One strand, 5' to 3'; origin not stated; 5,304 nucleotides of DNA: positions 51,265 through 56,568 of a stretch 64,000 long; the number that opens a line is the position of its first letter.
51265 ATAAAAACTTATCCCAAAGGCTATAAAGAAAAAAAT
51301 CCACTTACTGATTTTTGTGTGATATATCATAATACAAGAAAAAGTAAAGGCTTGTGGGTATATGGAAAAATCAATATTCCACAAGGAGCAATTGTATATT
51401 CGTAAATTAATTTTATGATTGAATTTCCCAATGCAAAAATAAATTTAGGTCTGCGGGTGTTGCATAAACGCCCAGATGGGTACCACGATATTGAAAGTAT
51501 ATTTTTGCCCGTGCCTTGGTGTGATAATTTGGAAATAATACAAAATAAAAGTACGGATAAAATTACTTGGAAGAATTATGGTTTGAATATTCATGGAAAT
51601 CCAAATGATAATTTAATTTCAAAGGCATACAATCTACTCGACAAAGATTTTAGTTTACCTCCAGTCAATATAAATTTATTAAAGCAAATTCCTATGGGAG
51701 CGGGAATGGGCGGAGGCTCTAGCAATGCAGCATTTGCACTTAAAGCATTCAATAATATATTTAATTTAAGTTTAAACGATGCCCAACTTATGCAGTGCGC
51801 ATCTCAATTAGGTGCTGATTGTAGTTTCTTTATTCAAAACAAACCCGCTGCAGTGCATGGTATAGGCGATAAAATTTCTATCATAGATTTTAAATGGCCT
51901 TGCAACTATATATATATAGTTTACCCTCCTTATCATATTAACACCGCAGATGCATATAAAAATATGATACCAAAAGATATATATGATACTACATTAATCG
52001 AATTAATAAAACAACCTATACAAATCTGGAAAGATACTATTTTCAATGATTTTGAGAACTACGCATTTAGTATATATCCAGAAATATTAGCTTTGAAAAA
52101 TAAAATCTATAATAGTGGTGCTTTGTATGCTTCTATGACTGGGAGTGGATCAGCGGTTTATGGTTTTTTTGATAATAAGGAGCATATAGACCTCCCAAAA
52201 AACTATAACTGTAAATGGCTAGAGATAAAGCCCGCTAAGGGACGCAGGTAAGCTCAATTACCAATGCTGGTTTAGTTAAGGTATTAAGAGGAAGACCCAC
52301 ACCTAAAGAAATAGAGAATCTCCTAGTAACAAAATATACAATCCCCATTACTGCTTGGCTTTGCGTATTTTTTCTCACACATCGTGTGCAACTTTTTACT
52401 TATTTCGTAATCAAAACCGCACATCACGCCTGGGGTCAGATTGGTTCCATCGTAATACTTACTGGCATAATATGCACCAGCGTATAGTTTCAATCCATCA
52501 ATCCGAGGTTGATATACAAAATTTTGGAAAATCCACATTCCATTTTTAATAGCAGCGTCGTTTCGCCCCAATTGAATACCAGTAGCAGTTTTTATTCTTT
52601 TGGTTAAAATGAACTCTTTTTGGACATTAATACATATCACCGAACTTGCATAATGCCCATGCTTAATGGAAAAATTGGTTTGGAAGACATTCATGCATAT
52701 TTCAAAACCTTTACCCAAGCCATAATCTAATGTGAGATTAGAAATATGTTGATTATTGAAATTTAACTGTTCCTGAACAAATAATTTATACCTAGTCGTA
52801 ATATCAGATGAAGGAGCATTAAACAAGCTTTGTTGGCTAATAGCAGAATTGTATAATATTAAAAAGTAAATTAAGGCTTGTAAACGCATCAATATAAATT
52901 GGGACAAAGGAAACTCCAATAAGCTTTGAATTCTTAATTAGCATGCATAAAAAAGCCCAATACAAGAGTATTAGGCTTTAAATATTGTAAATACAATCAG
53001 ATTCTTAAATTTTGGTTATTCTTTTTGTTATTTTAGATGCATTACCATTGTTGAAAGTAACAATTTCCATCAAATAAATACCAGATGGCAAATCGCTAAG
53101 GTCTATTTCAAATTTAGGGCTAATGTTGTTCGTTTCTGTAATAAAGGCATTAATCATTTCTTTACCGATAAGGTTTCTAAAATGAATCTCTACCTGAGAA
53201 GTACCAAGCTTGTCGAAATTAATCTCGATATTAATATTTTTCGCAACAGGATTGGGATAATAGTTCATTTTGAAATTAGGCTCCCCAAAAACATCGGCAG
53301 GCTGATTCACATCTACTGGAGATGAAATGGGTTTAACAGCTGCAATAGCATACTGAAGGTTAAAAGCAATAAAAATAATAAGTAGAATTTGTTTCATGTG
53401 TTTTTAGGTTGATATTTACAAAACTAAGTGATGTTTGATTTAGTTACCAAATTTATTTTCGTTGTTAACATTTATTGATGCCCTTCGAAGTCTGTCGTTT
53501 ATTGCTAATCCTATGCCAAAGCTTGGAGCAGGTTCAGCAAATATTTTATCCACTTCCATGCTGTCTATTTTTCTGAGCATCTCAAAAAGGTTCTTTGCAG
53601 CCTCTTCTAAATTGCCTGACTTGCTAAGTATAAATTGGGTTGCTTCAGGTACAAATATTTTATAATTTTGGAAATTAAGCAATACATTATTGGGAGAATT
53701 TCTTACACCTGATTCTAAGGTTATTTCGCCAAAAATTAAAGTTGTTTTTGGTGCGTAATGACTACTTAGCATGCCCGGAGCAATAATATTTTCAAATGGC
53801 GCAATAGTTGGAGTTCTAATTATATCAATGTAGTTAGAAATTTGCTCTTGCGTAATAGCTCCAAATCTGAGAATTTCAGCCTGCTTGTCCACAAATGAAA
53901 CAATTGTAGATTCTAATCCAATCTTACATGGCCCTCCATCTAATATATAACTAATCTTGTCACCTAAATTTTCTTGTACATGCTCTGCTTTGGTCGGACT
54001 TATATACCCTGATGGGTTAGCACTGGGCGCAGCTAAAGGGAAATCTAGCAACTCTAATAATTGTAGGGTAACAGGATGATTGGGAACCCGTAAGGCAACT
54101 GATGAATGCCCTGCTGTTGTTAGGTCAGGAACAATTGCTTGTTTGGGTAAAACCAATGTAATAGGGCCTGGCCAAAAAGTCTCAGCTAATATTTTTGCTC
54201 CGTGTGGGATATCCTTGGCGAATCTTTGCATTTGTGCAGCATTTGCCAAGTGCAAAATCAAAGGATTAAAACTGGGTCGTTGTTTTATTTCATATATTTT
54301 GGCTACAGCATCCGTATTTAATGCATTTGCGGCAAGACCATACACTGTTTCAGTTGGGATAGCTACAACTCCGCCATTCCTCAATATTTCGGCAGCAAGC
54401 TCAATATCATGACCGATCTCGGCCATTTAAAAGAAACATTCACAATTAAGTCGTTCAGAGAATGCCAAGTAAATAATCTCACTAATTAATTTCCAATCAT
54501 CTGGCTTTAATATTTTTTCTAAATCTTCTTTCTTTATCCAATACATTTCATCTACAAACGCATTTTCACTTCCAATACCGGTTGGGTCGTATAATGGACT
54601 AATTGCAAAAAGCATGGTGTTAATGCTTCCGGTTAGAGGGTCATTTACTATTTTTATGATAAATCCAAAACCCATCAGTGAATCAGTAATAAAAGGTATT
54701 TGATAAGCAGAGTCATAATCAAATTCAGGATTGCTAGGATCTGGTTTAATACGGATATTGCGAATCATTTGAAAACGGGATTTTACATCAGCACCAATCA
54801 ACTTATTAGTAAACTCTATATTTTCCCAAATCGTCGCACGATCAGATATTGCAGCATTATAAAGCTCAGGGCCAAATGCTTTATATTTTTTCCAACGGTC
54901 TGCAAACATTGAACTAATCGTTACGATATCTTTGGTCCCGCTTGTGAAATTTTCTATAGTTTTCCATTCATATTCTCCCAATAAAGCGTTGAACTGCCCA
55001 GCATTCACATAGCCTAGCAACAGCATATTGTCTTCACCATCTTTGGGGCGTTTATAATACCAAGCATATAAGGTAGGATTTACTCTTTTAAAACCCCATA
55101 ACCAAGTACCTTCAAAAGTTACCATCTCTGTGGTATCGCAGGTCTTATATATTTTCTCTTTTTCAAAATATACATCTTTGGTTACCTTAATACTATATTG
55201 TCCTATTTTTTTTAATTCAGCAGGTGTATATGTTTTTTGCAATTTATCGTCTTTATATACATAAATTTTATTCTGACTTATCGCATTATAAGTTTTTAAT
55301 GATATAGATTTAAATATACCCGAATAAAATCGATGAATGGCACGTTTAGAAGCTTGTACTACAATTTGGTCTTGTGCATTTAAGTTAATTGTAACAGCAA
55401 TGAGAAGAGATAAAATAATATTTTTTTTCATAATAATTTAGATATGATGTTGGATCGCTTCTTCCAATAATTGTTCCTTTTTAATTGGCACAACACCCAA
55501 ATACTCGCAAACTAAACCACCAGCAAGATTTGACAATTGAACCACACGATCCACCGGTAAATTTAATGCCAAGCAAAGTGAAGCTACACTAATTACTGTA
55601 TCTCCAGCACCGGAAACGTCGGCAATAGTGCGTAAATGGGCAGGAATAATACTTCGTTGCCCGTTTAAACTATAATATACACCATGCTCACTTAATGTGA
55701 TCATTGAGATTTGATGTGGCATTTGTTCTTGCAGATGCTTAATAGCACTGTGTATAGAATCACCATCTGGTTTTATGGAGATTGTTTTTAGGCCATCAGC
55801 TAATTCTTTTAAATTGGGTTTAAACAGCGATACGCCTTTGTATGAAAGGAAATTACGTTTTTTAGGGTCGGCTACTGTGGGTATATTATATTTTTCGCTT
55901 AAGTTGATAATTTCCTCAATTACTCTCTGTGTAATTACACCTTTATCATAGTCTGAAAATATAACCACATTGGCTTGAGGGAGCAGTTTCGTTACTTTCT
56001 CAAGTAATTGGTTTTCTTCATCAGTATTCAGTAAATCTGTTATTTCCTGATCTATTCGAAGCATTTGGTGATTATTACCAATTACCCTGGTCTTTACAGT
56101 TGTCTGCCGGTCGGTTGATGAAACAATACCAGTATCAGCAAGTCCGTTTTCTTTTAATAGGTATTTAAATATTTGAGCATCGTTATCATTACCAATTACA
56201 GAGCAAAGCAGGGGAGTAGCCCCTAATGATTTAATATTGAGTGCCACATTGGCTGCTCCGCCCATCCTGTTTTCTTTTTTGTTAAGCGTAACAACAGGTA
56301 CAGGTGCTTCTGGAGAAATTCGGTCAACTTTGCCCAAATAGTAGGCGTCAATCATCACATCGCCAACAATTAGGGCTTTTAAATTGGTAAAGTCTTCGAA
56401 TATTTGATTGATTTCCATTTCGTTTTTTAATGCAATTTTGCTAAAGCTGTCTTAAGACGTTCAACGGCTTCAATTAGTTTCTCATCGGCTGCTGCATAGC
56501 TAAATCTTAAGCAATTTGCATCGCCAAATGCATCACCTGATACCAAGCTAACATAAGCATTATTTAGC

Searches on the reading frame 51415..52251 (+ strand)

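Call 61: search_protein_families(library=pfam, proteins=[window:51415-52251:+], max_evalue=0.001)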
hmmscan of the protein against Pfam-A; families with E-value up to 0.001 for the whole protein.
window:51415-52251:+ (278 aa): 2 families
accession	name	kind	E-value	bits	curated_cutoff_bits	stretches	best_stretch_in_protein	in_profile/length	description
PF00288.32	GHMP_kinases_N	-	3.8e-15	56.3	22.3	1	66-138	1-82/87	GHMP kinases N terminal domain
PF08544.19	GHMP_kinases_C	-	6.3e-10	39.8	21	1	207-259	15-73/85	GHMP kinases C terminal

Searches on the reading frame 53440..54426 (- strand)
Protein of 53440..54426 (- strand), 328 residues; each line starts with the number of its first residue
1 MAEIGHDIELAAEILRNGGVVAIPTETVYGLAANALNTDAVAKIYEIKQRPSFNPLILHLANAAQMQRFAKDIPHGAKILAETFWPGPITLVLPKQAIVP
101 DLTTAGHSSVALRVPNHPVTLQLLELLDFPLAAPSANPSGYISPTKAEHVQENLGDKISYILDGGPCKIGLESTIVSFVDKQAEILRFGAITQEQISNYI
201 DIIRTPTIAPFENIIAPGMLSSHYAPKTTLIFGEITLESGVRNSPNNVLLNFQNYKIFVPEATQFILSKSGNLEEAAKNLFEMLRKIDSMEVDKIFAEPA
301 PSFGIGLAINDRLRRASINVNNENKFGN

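Call 61: search_protein_families(library=pfam, proteins=[window:53440-54426:-], max_evalue=0.001)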
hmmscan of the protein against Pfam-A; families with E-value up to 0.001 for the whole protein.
window:53440-54426:- (328 aa): 2 families
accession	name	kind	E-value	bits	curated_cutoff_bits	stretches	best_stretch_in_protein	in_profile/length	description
PF01300.24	Sua5_yciO_yrdC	-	2.8e-62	209.8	25.1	1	13-189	1-178/178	Telomere recombination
PF03481.19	Sua5_C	-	1.3e-22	81.2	22.9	1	191-317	1-135/136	Threonylcarbamoyl-AMP synthase, C-terminal domain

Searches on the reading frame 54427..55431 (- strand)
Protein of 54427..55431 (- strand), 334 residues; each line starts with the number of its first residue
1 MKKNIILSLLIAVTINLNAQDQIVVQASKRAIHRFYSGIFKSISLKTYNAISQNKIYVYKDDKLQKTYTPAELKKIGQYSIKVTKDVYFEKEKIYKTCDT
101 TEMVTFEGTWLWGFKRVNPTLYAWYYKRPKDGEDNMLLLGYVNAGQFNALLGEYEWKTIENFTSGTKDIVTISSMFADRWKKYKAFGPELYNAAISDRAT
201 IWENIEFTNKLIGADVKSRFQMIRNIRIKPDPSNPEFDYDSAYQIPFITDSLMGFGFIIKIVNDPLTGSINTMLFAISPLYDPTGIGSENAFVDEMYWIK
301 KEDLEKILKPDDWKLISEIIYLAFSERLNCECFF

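Call 61: search_protein_families(library=pfam, proteins=[window:54427-55431:-], max_evalue=0.001)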
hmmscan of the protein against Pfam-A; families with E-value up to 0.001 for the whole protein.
window:54427-55431:- (334 aa): 1 family
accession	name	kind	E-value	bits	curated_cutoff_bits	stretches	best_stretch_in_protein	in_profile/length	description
PF19841.4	GldN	-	2.6e-05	24.4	23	0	190-309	39-154/228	Gliding motility associated protein GldN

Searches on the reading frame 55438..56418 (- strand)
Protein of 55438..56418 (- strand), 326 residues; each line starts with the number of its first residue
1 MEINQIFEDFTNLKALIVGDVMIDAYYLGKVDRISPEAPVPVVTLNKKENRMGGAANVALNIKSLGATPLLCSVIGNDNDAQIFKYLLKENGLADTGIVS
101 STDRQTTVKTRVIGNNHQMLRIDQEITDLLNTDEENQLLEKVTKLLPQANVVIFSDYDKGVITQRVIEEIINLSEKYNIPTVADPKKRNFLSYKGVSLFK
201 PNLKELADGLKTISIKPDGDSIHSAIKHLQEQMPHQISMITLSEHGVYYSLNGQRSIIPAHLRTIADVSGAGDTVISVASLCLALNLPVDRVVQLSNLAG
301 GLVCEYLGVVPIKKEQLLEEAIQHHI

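Call 61: search_protein_families(library=pfam, proteins=[window:55438-56418:-], max_evalue=0.001)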
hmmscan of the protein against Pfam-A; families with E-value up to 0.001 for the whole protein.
window:55438-56418:- (326 aa): 1 family
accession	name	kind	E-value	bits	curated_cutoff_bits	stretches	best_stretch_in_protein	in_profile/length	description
PF00294.29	PfkB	-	1.5e-30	107.1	25.8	1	15-309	4-295/302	pfkB family carbohydrate kinase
